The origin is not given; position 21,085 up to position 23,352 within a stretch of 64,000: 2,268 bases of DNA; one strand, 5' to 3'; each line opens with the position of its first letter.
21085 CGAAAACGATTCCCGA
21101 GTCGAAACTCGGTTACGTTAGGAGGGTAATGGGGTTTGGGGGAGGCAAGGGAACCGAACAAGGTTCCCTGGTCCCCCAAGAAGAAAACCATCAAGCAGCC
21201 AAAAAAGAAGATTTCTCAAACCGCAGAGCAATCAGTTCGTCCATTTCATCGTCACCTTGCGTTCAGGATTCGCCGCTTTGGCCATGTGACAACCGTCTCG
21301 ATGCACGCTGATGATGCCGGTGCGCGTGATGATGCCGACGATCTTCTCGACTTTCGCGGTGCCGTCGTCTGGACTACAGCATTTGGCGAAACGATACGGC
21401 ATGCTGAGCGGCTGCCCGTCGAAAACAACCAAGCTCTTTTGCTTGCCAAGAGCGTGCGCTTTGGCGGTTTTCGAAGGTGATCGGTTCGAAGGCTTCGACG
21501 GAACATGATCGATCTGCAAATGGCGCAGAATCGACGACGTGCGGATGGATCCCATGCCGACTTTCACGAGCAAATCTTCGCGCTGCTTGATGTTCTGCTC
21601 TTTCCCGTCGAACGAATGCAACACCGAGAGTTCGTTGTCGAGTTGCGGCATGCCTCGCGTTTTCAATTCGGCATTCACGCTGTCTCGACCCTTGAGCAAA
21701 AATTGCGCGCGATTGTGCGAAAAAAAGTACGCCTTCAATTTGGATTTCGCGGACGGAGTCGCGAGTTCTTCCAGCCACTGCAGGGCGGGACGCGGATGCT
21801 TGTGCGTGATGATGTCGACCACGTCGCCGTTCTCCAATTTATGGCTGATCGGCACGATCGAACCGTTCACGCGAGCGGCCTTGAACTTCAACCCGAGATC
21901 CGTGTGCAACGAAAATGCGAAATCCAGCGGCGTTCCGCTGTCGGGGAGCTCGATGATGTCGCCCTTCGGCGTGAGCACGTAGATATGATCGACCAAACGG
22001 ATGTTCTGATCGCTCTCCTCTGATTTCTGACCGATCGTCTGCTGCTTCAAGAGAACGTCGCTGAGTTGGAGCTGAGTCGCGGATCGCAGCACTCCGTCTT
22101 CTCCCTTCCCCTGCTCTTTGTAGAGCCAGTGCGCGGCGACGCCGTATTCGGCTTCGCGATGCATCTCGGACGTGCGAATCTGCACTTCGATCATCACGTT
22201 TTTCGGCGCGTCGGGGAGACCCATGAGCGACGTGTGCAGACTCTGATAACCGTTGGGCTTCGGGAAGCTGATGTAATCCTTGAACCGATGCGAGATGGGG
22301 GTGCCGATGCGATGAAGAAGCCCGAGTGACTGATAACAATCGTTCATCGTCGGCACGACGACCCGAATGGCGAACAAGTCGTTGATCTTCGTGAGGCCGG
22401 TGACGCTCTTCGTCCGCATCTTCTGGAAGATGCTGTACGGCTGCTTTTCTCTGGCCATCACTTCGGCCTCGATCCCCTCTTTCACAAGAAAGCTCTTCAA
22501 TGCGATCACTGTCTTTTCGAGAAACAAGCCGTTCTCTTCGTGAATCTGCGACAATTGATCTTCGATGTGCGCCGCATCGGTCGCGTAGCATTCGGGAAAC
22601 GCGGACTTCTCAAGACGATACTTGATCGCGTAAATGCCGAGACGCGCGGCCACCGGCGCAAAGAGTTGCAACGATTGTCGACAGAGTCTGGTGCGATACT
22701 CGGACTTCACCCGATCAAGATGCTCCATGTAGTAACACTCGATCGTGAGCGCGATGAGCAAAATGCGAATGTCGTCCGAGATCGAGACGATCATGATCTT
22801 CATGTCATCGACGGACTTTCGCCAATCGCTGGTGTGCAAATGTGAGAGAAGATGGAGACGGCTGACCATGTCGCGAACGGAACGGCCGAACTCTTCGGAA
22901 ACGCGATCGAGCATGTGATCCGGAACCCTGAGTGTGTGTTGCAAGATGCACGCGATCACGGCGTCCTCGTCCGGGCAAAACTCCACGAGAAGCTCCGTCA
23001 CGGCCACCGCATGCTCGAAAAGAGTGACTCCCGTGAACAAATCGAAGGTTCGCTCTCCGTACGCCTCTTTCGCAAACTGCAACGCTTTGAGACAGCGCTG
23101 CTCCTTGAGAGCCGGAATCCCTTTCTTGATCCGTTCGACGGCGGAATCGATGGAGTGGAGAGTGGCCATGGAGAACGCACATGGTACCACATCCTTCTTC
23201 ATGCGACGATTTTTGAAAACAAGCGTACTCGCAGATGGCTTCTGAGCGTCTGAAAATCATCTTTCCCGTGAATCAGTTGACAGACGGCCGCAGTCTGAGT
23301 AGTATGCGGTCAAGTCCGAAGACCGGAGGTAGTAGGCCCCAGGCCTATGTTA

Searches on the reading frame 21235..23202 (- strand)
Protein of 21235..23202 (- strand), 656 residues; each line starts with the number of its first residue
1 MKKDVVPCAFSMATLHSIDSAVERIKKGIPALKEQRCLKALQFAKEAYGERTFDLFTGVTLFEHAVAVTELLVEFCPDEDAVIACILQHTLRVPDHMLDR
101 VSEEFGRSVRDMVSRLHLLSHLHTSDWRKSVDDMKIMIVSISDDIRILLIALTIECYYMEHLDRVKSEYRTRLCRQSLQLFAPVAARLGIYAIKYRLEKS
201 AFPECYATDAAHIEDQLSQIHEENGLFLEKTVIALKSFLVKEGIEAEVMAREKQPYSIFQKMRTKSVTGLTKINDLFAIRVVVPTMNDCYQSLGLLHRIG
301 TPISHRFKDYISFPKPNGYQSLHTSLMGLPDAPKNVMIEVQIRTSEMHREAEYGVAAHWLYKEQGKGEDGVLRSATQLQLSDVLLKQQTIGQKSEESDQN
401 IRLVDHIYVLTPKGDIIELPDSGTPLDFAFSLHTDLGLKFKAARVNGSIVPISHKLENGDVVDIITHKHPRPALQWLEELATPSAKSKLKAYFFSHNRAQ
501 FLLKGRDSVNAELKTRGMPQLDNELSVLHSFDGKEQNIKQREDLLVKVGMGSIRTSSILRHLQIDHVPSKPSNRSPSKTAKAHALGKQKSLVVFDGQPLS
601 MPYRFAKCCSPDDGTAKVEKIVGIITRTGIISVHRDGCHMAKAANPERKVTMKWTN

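Call 54: search_protein_families(library=pfam, proteins=[window:21235-23202:-], max_evalue=0.01)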
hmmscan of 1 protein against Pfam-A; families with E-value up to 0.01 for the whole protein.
window:21235-23202:- (656 aa): 3 families
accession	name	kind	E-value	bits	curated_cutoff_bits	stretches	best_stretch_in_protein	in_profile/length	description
PF04607.23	RelA_SpoT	-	2.5e-37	128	27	1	251-365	2-112/113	Region found in RelA / SpoT proteins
PF13328.12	HD_4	-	2.8e-22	79.5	27.2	1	40-190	1-155/156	HD domain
PF02824.27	TGS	-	4.4e-21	75.1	22.2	1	407-466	1-60/60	TGS domain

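Call 69: find_homologous_proteins(query=window:21235-23202:-, max_evalue=1e-30)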
Query window:21235-23202:- (656 aa): 7929 proteins with E <= 1e-30 among 8000 candidates; the best 120 are listed.
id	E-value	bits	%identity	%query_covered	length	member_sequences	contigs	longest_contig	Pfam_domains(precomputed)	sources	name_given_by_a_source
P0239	0.0e+0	1486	100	100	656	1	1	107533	PF04607.24,PF13328.13,PF02824.28,PF28438.1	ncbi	-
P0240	0.0e+0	1079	72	97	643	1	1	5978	PF04607.24,PF13328.13,PF02824.28,PF28438.1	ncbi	-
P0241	0.0e+0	1017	70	97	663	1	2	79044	PF04607.24,PF13328.13,PF02824.28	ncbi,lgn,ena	-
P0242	7.5e-296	1001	68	97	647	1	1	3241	PF04607.24,PF13328.13,PF02824.28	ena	-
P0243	9.8e-296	1000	69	98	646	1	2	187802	PF04607.24,PF13328.13,PF19296.6,PF02824.28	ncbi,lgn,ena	-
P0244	1.4e-295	1000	69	97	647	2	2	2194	PF04607.24,PF13328.13,PF02824.28,PF28438.1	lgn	-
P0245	1.9e-294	996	69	97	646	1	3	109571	PF04607.24,PF13328.13,PF02824.28,PF28438.1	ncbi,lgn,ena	-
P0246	6.4e-293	991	68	99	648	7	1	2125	PF04607.24,PF13328.13,PF02824.28,PF28438.1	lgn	-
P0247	1.6e-291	987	67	98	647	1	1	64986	PF04607.24,PF13328.13,PF02824.28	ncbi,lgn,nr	ncbi:bifunctional (p)ppGpp synthetase/guanosine-3',5'-bis(diphosphate) 3'-pyrophosphohydrolase [Cand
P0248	4.7e-290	982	68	97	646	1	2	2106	PF04607.24,PF13328.13,PF02824.28,PF28438.1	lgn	-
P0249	1.2e-289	980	66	97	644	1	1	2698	PF04607.24,PF13328.13,PF02824.28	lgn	-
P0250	9.4e-286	968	64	98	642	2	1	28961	PF04607.24,PF13328.13,PF02824.28,PF28438.1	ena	-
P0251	1.7e-283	960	66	97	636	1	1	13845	PF04607.24,PF13328.13,PF02824.28,PF28438.1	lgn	-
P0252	3.6e-281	952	65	97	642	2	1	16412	PF04607.24,PF13328.13,PF02824.28,PF28438.1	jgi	jgi:GTP pyrophosphokinase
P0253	6.2e-281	952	67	97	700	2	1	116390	PF04607.24,PF13328.13,PF02824.28,PF28438.1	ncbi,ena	-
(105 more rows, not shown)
